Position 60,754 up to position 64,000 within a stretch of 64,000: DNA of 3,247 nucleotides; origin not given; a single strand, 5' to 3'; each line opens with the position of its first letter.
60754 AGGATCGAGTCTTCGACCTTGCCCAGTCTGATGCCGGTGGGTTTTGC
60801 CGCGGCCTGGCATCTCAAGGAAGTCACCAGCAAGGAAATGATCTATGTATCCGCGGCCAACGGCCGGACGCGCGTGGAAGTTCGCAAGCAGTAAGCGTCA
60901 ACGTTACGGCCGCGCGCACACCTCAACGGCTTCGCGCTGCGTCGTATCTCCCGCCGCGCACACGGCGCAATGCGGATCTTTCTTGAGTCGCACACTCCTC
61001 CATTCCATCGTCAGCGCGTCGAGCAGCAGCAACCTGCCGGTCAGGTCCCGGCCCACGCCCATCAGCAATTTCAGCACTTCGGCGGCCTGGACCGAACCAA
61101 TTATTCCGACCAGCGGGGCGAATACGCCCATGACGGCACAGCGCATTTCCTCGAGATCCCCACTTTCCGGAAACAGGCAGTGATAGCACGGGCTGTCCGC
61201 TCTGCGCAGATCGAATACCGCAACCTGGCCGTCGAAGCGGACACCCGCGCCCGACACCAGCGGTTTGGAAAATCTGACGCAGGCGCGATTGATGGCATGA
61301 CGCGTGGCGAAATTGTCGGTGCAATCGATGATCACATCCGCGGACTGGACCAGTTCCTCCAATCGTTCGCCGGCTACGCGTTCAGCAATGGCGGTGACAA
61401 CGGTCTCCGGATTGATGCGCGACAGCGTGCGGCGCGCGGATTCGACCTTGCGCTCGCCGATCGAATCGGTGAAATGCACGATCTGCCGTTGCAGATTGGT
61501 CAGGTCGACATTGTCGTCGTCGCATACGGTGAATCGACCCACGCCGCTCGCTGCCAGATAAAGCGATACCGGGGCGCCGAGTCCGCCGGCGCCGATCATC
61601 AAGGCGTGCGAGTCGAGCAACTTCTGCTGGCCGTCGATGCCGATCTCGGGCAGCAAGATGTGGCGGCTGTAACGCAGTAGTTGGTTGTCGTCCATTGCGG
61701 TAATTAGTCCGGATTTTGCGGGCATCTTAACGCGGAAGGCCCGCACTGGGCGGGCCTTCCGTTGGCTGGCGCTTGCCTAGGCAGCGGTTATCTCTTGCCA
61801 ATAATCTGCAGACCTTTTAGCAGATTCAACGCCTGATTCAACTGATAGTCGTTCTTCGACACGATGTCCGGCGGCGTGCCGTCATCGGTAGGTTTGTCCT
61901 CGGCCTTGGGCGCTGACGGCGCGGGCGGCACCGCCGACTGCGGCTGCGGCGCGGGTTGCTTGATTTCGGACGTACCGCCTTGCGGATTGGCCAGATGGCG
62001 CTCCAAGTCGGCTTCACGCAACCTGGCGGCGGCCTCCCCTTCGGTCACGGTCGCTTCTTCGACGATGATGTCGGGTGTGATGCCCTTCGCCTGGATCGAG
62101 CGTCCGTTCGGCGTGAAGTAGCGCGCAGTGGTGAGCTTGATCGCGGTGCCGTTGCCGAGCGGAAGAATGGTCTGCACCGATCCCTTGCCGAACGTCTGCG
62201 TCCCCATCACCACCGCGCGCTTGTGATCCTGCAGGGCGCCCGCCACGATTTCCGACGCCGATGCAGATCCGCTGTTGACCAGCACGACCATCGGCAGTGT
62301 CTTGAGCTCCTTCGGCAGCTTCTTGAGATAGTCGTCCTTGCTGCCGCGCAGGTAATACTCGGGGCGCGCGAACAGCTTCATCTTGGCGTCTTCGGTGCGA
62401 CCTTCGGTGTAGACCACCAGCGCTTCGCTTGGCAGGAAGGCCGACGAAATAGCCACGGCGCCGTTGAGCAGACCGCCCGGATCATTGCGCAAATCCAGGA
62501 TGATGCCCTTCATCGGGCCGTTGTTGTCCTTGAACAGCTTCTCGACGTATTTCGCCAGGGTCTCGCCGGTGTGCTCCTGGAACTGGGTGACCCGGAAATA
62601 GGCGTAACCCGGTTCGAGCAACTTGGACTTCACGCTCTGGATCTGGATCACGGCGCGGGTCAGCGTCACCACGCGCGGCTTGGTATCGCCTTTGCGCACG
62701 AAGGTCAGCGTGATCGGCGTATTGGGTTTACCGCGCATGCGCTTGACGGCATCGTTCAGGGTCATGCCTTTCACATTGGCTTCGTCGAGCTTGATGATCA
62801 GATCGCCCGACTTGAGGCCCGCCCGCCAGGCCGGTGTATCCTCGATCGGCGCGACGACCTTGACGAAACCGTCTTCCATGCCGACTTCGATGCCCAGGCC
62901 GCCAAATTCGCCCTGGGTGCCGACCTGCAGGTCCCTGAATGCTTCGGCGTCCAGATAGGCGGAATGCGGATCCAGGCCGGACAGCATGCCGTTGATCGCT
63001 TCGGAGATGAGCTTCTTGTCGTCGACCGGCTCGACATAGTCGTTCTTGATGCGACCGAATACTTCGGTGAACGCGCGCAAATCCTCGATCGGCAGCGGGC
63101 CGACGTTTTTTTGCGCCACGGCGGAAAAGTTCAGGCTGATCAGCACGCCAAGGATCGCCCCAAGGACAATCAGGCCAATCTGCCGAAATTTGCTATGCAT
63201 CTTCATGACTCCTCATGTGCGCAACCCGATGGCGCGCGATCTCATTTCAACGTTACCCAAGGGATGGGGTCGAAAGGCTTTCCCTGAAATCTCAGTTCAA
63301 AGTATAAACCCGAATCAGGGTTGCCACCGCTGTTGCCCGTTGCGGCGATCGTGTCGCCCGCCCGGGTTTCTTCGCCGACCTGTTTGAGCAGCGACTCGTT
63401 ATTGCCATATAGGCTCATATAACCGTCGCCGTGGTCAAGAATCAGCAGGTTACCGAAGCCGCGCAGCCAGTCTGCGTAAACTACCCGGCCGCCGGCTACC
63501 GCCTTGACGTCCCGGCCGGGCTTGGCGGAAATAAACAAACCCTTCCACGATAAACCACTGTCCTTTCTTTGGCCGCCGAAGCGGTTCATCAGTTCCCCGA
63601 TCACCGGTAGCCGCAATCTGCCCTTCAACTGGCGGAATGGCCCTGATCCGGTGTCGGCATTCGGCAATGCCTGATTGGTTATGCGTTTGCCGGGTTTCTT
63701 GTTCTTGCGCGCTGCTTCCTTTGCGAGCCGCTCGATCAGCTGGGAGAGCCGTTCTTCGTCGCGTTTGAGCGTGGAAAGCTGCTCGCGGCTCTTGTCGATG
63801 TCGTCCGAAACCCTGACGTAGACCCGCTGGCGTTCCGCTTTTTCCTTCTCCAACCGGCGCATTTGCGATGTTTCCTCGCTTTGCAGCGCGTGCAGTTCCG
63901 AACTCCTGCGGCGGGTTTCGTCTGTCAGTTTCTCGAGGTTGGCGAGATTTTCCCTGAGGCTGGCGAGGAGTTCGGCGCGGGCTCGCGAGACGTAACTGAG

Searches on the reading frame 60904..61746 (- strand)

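Call 41: search_protein_families(library=pfam, max_evalue=0.001, proteins=[window:60904-61746:-])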
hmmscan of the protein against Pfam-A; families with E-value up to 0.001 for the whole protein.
window:60904-61746:- (280 aa): 2 families
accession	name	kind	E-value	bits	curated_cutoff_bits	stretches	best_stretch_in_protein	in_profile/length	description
PF00899.27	ThiF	-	1.8e-79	266.7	28.1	1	26-261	1-237/238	ThiF family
PF03435.24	Sacchrp_dh_NADP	-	6.6e-05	23.7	25.1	1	49-158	2-90/129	Saccharopine dehydrogenase NADP binding domain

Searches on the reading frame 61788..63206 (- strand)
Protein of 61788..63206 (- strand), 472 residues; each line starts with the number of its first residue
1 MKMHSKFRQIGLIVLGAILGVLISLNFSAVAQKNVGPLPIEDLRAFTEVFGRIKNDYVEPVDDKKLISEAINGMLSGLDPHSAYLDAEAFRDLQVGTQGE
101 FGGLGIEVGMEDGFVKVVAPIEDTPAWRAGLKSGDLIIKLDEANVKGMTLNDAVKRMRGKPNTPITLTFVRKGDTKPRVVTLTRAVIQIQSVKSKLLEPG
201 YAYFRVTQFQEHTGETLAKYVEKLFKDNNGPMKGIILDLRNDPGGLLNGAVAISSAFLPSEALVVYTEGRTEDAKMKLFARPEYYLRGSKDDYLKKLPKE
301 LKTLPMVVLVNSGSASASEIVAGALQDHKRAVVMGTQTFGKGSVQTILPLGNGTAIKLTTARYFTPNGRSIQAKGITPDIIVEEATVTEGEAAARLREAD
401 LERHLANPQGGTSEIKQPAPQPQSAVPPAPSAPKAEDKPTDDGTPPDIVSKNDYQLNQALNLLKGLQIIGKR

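Call 41: search_protein_families(library=pfam, max_evalue=0.001, proteins=[window:61788-63206:-])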
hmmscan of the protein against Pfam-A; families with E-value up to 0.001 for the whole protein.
window:61788-63206:- (472 aa): 5 families
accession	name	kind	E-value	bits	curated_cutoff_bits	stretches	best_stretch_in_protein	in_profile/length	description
PF03572.23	Peptidase_S41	-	4e-54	183.1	24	1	201-382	2-165/165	Peptidase family S41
PF13180.12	PDZ_2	-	4.5e-11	43.3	27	1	102-176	1-74/80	PDZ domain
PF22694.1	CtpB_N-like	-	2.7e-10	41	27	1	38-88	35-84/85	Activating protease CtpB N-terminal domain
PF17820.7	PDZ_6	-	6.2e-10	39.1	27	1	117-171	2-54/54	PDZ domain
PF00595.29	PDZ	-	3e-07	31.1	23.2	1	101-168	9-79/81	PDZ domain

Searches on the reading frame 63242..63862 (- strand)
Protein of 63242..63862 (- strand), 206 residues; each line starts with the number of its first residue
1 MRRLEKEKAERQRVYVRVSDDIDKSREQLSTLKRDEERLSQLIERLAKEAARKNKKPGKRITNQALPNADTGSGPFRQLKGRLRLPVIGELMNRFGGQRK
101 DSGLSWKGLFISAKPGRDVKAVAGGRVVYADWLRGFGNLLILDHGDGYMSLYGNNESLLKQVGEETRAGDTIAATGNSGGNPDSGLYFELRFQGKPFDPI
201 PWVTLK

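Call 41: search_protein_families(library=pfam, max_evalue=0.001, proteins=[window:63242-63862:-])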
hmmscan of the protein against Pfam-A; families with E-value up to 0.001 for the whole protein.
window:63242-63862:- (206 aa): 1 family
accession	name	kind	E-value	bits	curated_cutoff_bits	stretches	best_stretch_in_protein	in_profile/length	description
PF01551.29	Peptidase_M23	-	1.6e-24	86.3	28.7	1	106-199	3-96/96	Peptidase family M23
